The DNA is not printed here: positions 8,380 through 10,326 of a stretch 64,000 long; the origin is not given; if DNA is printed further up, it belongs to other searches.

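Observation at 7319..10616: Translationally coupled three-gene operon: HIT hydrolase, beta-propeller lipoprotein and Tat-exported nitroreductase-like protein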

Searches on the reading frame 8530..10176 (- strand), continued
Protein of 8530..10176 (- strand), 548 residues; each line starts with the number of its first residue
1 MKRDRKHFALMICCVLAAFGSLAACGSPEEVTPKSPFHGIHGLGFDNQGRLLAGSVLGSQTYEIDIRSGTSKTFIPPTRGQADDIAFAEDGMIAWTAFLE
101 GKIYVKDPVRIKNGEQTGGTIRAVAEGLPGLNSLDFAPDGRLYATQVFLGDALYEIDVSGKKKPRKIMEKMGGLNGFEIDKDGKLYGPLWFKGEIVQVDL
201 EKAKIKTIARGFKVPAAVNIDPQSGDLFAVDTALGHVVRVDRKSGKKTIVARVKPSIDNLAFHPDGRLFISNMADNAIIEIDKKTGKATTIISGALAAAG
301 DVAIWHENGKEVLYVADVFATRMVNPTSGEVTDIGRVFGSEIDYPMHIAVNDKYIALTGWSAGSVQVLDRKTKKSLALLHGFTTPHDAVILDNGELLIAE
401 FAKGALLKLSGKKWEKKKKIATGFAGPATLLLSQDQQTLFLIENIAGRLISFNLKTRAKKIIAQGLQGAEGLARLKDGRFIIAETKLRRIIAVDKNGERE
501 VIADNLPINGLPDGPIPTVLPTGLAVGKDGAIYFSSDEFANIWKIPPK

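Call 15: find_encoding_contigs(protein=P0124, flank=6000, max_places=2)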
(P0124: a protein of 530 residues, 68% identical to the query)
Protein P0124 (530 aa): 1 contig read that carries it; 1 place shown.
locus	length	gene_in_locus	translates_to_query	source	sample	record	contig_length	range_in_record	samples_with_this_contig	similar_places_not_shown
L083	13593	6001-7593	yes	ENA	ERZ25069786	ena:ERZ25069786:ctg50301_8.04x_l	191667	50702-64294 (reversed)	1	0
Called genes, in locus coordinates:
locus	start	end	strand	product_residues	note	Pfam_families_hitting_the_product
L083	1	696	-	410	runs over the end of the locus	PF12704:MacB_PCD, PF02687:FtsX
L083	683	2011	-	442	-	PF00587:tRNA-synt_2b, PF03129:HGTP_anticodon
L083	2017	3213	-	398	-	PF22335:Cas10-Cmr2_palm2 (faint), PF00990:GGDEF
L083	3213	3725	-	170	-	-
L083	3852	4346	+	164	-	PF14588:YjgF_endoribonc, PF01042:Ribonuc_L-PSP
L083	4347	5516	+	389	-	PF04339:FemAB_like, PF13480:Acetyltransf_6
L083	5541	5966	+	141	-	PF11969:DcpS_C, PF01230:HIT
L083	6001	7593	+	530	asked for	PF21959:DUF6923 (faint), PF01436:NHL (faint), PF08450:SGL (weak), PF25021:TEN_NHL (faint), PF03088:Str_synth (faint)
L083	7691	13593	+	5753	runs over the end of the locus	-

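Call 16: find_encoding_contigs(protein=P0126, flank=6000, max_places=2)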
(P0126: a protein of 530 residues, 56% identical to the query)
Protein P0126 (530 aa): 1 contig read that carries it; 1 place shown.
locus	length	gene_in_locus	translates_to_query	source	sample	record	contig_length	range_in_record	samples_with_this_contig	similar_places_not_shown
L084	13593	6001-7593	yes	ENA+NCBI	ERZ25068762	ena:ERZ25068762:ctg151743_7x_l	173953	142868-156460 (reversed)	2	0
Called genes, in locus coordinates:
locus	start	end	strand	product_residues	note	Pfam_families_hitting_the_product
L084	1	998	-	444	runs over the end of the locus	PF00587:tRNA-synt_2b, PF03129:HGTP_anticodon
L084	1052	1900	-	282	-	PF00990:GGDEF, PF17853:GGDEF_2 (weak)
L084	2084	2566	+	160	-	PF14588:YjgF_endoribonc, PF01042:Ribonuc_L-PSP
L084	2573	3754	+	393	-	PF04339:FemAB_like, PF13480:Acetyltransf_6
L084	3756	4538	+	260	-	PF04250:DUF429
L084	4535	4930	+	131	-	PF02152:FolB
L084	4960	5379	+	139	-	PF11969:DcpS_C, PF01230:HIT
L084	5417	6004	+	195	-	PF01323:DSBA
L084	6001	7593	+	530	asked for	PF01436:NHL (faint), PF24684:Vgb_lyase (weak), PF20067:SSL_N (faint), PF21959:DUF6923 (faint), PF24684:Vgb_lyase, PF08450:SGL (weak)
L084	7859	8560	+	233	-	-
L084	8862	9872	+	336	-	PF01555:N6_N4_Mtase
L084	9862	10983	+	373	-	PF09566:RE_SacI_N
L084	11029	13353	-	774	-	PF02861:Clp_N, PF00004:AAA, PF17871:AAA_lid_9, PF00004:AAA, PF07724:AAA_2, PF07728:AAA_5, PF13401:AAA_22 (weak), PF10431:ClpB_D2-small, +6 more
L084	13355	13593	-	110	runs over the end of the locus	PF02617:ClpS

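Call 17: find_encoding_contigs(protein=P0127, flank=6000, max_places=2)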
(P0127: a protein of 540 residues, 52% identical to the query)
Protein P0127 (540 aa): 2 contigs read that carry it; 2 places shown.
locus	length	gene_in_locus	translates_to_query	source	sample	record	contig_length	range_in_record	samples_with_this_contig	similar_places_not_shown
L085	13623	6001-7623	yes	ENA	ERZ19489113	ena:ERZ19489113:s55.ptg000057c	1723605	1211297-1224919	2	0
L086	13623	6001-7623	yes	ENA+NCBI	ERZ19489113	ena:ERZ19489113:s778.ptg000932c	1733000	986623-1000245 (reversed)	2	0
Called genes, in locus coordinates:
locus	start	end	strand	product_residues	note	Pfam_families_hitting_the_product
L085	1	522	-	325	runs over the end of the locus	PF00702:Hydrolase, PF12710:HAD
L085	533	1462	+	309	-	PF01745:IPT (weak), PF01715:IPPT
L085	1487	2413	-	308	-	PF00072:Response_reg (weak), PF00990:GGDEF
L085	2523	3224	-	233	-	PF01596:Methyltransf_3, PF13578:Methyltransf_24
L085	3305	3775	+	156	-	PF14588:YjgF_endoribonc, PF01042:Ribonuc_L-PSP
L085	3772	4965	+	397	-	PF04339:FemAB_like, PF13480:Acetyltransf_6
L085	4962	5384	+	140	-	PF11969:DcpS_C, PF01230:HIT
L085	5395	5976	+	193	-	PF01323:DSBA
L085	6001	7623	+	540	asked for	PF21959:DUF6923 (faint), PF24684:Vgb_lyase (weak), PF01436:NHL (faint), PF20067:SSL_N (faint), PF25174:Beta-prop_THOC3 (faint), PF08450:SGL (weak), PF13360:PQQ_2 (weak)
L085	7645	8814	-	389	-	PF00180:Iso_dh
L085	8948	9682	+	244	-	PF00588:SpoU_methylase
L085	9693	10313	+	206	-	PF00163:Ribosomal_S4, PF01479:S4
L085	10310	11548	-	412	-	PF01555:N6_N4_Mtase, PF02945:Endonuclease_7 (faint), PF01844:HNH, PF14279:HNH_5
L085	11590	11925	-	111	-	PF00462:Glutaredoxin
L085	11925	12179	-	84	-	PF01722:BolA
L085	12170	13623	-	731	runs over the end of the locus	PF18072:FGAR-AT_linker, PF00586:AIRS, PF02769:AIRS_C, PF00586:AIRS, PF02769:AIRS_C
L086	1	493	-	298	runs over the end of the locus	PF00702:Hydrolase, PF12710:HAD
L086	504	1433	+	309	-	PF01745:IPT (weak), PF01715:IPPT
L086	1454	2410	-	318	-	PF00072:Response_reg (weak), PF00990:GGDEF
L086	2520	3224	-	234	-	PF01596:Methyltransf_3, PF13578:Methyltransf_24, PF13649:Methyltransf_25 (weak)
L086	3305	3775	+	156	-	PF14588:YjgF_endoribonc, PF01042:Ribonuc_L-PSP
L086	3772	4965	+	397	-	PF04339:FemAB_like, PF13480:Acetyltransf_6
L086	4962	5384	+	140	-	PF11969:DcpS_C, PF01230:HIT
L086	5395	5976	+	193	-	PF01323:DSBA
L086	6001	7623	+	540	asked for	PF21959:DUF6923 (faint), PF24684:Vgb_lyase (weak), PF01436:NHL (faint), PF20067:SSL_N (faint), PF25174:Beta-prop_THOC3 (faint), PF08450:SGL (weak), PF13360:PQQ_2 (weak)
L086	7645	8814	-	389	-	PF00180:Iso_dh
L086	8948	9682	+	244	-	PF00588:SpoU_methylase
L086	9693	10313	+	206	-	PF00163:Ribosomal_S4, PF01479:S4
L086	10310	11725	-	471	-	PF01555:N6_N4_Mtase, PF02945:Endonuclease_7 (faint), PF01844:HNH, PF14279:HNH_5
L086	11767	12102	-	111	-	PF00462:Glutaredoxin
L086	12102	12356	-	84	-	PF01722:BolA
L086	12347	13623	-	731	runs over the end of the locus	PF18072:FGAR-AT_linker, PF00586:AIRS, PF02769:AIRS_C, PF00586:AIRS, PF02769:AIRS_C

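Call 18: find_encoding_contigs(protein=P0182, flank=6000, max_places=1)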
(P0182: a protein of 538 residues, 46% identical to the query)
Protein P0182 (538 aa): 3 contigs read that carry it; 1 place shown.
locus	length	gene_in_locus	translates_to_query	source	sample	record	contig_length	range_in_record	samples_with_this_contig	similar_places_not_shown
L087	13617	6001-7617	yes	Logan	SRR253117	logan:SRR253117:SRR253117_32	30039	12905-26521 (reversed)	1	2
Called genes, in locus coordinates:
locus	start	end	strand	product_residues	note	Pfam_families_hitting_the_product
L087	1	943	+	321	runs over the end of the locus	PF00389:2-Hacid_dh, PF02826:2-Hacid_dh_C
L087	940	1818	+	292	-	PF03781:FGE-sulfatase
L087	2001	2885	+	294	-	PF00990:GGDEF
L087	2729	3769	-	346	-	PF04371:PAD_porph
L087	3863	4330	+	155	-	PF14588:YjgF_endoribonc, PF01042:Ribonuc_L-PSP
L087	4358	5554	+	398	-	PF04339:FemAB_like, PF13480:Acetyltransf_6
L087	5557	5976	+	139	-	PF11969:DcpS_C, PF01230:HIT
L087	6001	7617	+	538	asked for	PF08450:SGL (faint), PF13360:PQQ_2 (faint), PF21959:DUF6923 (faint), PF24684:Vgb_lyase (faint), PF01436:NHL (faint), PF21783:YNCE (faint)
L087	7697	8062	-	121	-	PF00903:Glyoxalase (weak)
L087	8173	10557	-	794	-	PF02861:Clp_N, PF23569:NBD_SMAX1 (weak), PF00004:AAA, PF17871:AAA_lid_9, PF07724:AAA_2, PF00004:AAA, PF07728:AAA_5, PF10431:ClpB_D2-small, +10 more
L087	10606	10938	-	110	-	PF02617:ClpS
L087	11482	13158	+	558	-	PF00768:Peptidase_S11, PF13354:Beta-lactamase2, PF05036:SPOR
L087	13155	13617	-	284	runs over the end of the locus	PF01656:CbiA (weak), PF09140:MipZ, PF13614:AAA_31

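Call 19: find_encoding_contigs(protein=P0180, flank=6000, max_places=1)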
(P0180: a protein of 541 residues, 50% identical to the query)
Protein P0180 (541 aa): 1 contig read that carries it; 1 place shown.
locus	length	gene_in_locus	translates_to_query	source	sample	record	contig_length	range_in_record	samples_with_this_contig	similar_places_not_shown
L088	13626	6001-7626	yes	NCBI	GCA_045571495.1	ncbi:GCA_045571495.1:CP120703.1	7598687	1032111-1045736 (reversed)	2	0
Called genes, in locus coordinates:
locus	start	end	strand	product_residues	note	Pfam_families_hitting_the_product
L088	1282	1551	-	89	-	-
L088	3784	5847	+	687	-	PF01551:Peptidase_M23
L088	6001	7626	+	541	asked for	PF21959:DUF6923 (faint), PF22807:TrAA12 (faint), PF01436:NHL (faint), PF08450:SGL (weak), PF24684:Vgb_lyase (weak)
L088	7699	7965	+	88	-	-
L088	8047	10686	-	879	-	PF02861:Clp_N, PF23569:NBD_SMAX1 (weak), PF00004:AAA, PF17871:AAA_lid_9, PF00004:AAA, PF07724:AAA_2, PF07728:AAA_5, PF10431:ClpB_D2-small, +6 more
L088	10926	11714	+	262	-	PF03476:MOSC_N (weak), PF03473:MOSC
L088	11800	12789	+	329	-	PF13565:HTH_32 (weak), PF00665:rve, PF13683:rve_3, PF13333:rve_2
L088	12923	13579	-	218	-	PF05257:CHAP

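Call 20: find_encoding_contigs(protein=P0135, flank=6000, max_places=1)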
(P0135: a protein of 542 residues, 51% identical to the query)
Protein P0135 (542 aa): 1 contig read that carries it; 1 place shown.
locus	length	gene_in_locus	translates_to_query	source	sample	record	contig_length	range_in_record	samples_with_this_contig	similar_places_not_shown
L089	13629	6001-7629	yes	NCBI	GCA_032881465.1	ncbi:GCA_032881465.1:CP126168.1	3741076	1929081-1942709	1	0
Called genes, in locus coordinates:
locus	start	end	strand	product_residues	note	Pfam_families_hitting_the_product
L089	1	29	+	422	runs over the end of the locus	PF00817:IMS, PF11799:IMS_C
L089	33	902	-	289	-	PF08904:EipB_like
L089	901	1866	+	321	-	PF00389:2-Hacid_dh, PF02826:2-Hacid_dh_C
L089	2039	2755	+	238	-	PF00990:GGDEF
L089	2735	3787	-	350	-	PF04371:PAD_porph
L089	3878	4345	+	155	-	PF14588:YjgF_endoribonc, PF01042:Ribonuc_L-PSP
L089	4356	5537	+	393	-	PF04339:FemAB_like, PF13480:Acetyltransf_6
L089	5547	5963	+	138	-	PF11969:DcpS_C, PF01230:HIT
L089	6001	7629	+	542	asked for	PF08450:SGL (faint), PF24684:Vgb_lyase (faint), PF01436:NHL (faint), PF21959:DUF6923 (faint)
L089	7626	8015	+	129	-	-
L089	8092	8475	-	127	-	-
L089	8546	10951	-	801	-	PF02861:Clp_N, PF13191:AAA_16 (faint), PF00004:AAA, PF17871:AAA_lid_9, PF07724:AAA_2, PF00004:AAA, PF07728:AAA_5, PF10431:ClpB_D2-small, +9 more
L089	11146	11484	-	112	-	PF02617:ClpS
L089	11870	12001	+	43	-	-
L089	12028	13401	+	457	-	PF00768:Peptidase_S11, PF13354:Beta-lactamase2, PF05036:SPOR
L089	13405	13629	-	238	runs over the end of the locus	PF00226:DnaJ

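Call 31: find_related_loci(query=A2, collection=metagenome_contigs, flank=6000)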
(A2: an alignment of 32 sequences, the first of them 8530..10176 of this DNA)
Query A2 (548 aa) in metagenome_contigs; peptide patterns used: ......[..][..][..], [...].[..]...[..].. (x = any residue, [..] = any of these).
552 stretches matched a pattern; 466 encode a relative of the query (tblastn E <= 1e-3); the best 80 are kept; 80 distinct loci.
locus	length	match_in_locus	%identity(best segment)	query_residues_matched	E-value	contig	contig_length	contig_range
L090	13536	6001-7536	52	27-547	1e-165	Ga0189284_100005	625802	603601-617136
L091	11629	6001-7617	49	1-545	6e-163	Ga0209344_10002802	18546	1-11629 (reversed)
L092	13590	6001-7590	48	5-545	6e-162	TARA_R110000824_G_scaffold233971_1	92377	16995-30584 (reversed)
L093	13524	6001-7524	50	29-545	3e-160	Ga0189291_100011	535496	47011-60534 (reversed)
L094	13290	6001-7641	49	1-548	1e-159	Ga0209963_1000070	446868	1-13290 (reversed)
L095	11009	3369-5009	49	1-548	1e-159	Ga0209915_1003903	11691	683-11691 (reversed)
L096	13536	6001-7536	50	30-548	2e-159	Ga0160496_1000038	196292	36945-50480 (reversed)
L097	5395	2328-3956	48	1-548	1e-161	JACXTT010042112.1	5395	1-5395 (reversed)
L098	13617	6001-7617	48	1-545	1e-158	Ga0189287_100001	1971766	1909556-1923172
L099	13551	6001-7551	48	22-545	1e-158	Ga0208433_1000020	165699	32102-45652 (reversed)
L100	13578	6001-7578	49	9-545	9e-158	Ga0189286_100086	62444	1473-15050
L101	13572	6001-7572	49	12-545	2e-157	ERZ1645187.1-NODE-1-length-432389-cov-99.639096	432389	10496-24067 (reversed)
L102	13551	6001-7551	47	22-545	5e-157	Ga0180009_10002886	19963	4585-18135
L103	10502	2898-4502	49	11-548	3e-156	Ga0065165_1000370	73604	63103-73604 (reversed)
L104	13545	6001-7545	48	22-545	3e-156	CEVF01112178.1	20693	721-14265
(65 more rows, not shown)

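Call 40: predict_structure(alignment_id=A2)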
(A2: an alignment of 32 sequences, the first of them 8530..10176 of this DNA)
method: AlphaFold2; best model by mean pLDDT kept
length: 548 residues; sequences in the alignment: 32
mean_pLDDT: 92.9   pTM: 0.90
mean pLDDT of the five models: 92.9, 92.3, 92.3, 92.0, 91.4
residues with pLDDT >= 90: 469; 70-90: 46; 50-70: 24; < 50: 9
segments of 3 or more residues with pLDDT < 50: 1-3, 19-24
pLDDT, mean of each block of 10 residues (from residue 1): 53 55 66 94 95 94 97 92 95 94 94 88 92 96 92 97 97 97 97 97 97 97 97 98 97 97 98 97 98 95 94 96 97 91 92 94 91 95 94 97 97 95 96 97 97 97 96 96 97 96 94 71 95 96 94
secondary structure, 60 per line:
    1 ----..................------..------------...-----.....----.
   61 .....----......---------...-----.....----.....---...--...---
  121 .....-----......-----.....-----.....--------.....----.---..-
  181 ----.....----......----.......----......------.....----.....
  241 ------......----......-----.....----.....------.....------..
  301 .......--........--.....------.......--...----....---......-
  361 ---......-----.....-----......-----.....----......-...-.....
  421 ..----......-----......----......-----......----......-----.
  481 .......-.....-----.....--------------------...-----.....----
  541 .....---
elements in order: H5-22 E43-45 E51-55 E60-65 E70-75 E85-87 E93-97 E102-106 E110-112 E115-117 E121-125 E131-136 E142-146 E152-156 E165-169 E185-189 E194-199 E204-210 E215-220 E227-231 E236-240 E247-252 E257-262 E268-272 E277-281 E288-292 E299-307 E310-317 E320-324 E331-337 E340-342 E347-350 E354-359 E364-369 E375-379 E385-390 E396-400 E405-410 E416-422 E427-432 E438-443 E448-453 E459-464 E469-474 E480-484 E489-493 E499-503 E524-526 E532-536 E541-545
